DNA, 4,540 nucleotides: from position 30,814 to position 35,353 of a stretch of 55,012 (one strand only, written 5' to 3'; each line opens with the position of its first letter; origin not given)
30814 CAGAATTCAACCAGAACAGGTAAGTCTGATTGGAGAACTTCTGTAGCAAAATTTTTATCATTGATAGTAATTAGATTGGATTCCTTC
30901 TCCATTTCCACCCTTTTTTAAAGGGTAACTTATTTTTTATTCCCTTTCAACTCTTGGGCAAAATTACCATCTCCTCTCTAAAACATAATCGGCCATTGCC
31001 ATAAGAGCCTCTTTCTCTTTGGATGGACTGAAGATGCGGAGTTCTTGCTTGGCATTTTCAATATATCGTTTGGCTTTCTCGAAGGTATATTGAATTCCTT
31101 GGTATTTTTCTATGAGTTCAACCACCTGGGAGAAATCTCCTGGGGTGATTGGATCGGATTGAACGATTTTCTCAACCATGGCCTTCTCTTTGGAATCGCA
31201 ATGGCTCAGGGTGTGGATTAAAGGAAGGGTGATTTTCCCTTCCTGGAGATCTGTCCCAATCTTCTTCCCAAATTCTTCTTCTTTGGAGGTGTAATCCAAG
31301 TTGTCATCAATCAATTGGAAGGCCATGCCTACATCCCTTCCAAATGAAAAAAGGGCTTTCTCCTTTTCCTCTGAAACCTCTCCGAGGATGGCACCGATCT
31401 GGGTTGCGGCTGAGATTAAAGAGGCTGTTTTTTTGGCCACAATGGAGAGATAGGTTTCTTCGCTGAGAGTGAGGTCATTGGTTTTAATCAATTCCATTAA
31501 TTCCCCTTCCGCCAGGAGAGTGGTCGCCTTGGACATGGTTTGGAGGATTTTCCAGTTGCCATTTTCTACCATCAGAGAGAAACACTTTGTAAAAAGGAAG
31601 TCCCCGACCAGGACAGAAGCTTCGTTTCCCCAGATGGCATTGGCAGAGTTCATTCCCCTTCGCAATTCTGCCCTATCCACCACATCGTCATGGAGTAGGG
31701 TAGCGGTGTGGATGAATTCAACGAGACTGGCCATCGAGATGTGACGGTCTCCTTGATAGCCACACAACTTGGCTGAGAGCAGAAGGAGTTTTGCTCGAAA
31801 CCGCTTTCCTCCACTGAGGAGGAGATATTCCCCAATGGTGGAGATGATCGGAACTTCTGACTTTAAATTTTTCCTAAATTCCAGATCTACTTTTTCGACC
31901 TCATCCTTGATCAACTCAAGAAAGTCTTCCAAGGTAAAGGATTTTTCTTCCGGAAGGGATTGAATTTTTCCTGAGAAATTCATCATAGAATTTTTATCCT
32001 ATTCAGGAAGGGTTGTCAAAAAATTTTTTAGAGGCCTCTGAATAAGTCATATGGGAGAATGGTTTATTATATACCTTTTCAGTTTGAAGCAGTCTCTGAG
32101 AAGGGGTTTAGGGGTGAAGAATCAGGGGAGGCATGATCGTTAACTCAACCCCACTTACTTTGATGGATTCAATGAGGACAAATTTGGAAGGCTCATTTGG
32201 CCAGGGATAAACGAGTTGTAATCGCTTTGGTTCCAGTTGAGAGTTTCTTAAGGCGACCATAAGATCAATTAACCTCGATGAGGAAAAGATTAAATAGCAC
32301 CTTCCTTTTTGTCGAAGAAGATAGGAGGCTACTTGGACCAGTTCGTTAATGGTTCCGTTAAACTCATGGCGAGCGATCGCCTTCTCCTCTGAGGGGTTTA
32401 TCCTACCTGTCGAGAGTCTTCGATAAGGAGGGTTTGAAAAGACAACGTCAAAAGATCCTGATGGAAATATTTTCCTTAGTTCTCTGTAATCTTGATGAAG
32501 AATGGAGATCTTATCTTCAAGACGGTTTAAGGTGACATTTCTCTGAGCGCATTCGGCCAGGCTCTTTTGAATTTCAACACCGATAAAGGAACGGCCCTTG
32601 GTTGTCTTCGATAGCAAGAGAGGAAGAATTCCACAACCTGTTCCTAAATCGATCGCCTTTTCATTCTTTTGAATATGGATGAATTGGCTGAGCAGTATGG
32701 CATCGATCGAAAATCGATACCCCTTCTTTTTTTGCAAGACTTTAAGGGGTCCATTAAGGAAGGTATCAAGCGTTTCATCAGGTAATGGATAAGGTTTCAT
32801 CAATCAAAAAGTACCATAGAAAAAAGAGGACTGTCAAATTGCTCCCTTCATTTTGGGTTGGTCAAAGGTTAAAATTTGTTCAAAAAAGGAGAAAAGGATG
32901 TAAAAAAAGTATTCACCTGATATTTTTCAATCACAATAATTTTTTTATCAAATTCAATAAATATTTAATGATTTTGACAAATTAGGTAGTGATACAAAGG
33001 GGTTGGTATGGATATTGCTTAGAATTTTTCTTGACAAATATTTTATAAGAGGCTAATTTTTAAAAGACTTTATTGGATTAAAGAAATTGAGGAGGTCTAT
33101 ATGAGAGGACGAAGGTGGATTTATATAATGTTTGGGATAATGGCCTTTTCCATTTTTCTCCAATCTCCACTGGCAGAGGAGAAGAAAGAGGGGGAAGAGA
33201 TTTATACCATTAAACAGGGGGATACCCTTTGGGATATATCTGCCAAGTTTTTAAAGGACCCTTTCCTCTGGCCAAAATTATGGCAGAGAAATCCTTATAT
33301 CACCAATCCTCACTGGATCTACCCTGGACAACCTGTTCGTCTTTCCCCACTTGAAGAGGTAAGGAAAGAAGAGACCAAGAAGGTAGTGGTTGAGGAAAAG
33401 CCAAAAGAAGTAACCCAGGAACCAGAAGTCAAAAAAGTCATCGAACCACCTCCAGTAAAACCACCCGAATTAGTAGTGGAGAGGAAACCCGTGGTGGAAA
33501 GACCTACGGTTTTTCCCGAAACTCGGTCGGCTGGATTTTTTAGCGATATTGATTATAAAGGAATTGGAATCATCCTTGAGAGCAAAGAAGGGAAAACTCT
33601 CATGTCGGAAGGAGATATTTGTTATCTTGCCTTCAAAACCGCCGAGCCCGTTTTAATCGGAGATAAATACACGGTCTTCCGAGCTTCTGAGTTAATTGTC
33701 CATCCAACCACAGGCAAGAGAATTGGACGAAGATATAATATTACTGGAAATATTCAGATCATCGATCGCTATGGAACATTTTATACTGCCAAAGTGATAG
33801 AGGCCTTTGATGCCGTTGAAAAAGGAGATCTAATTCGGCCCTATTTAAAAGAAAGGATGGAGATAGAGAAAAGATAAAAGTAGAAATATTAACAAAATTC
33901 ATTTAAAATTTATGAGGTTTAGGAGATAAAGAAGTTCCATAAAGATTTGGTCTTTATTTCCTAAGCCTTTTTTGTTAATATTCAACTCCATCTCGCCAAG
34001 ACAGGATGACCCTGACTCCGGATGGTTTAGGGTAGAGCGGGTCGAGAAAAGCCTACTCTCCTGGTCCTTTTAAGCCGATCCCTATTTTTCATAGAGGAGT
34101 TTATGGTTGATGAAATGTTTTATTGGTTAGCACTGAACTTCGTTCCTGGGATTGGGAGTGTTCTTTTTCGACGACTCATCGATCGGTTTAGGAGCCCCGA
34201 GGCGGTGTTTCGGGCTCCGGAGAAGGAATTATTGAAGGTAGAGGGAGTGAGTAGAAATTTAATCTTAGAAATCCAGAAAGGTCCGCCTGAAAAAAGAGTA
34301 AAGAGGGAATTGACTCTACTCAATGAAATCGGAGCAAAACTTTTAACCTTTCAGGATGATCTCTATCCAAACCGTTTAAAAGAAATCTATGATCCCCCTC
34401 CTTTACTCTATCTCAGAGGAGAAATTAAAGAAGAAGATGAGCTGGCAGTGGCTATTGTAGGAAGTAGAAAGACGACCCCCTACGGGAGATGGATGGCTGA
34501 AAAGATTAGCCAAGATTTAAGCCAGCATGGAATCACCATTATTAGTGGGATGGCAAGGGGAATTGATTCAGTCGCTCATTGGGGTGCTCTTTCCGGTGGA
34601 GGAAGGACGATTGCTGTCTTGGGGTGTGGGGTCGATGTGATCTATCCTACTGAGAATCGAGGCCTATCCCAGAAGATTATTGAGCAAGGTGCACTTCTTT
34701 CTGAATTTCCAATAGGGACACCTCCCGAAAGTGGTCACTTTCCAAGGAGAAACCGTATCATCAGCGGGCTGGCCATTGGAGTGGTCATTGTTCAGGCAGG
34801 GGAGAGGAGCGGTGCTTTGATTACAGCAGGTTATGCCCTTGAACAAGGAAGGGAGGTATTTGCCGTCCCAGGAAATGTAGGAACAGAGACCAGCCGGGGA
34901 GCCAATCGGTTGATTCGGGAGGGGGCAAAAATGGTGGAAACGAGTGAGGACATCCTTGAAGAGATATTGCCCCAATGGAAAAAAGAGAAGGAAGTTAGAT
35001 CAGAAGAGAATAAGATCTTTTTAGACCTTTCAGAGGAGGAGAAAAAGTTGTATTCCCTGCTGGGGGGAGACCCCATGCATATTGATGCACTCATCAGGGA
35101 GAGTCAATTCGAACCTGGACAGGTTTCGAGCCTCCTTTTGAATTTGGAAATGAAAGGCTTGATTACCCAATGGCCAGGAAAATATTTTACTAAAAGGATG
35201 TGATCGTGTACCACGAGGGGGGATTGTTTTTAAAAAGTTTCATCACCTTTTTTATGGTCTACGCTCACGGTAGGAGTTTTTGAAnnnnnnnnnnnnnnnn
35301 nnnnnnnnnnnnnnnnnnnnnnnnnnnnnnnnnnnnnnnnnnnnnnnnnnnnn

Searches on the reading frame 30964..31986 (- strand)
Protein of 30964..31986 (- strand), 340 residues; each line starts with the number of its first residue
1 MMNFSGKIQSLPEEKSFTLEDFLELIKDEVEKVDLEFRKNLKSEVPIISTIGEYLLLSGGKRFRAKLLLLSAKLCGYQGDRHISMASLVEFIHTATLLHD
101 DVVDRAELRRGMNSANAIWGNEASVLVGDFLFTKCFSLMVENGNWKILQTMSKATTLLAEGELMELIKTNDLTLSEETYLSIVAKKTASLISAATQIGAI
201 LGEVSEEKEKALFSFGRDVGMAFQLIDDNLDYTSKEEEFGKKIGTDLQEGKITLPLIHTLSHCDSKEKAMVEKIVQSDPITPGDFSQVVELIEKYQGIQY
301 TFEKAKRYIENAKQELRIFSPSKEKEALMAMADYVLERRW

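Call 74: search_protein_families(library=pfam, proteins=[window:30964-31986:-], max_evalue=0.00001)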
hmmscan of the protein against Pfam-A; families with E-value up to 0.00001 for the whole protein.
window:30964-31986:- (340 aa): 1 family
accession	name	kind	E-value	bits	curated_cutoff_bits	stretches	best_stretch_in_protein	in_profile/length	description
PF00348.22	polyprenyl_synt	-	1.3e-75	254.3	27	1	46-291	2-250/251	Polyprenyl synthetase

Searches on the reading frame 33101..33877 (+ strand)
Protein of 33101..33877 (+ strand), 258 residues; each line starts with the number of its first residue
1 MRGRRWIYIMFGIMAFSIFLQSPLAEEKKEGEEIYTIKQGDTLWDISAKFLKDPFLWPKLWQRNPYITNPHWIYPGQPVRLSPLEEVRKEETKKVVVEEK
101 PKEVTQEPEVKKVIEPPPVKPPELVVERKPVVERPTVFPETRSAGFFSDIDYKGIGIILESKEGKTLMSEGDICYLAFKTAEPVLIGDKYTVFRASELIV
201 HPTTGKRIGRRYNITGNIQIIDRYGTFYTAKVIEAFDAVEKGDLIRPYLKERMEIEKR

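Call 88: search_protein_families(library=pfam, proteins=[window:33101-33877:+], max_evalue=0.0001)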
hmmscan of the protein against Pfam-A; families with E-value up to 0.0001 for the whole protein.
window:33101-33877:+ (258 aa): 1 family
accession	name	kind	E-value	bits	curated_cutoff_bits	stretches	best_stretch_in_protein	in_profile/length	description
PF01476.26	LysM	-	4.1e-09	36.7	20.9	1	35-81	1-42/43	LysM domain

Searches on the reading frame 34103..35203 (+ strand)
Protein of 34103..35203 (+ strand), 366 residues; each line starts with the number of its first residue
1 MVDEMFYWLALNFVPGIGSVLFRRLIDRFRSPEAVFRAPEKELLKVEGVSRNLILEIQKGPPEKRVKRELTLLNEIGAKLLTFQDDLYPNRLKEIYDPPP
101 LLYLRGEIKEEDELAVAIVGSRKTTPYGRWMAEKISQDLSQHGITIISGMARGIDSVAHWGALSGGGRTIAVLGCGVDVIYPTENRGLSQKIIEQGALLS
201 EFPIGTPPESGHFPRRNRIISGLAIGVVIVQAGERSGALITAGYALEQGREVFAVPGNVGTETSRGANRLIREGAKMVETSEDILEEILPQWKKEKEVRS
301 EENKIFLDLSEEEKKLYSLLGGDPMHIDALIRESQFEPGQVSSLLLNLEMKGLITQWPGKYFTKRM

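Call 74: search_protein_families(library=pfam, proteins=[window:34103-35203:+], max_evalue=0.00001)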
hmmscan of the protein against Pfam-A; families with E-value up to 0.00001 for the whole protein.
window:34103-35203:+ (366 aa): 2 families
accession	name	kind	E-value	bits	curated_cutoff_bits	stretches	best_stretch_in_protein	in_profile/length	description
PF02481.21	DNA_processg_A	-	3.5e-82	275.1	29.6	1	74-279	3-211/212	DNA recombination-mediator protein A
PF17782.7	DprA_WH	-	7.9e-17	61.5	22.9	1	308-360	9-61/61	DprA winged helix domain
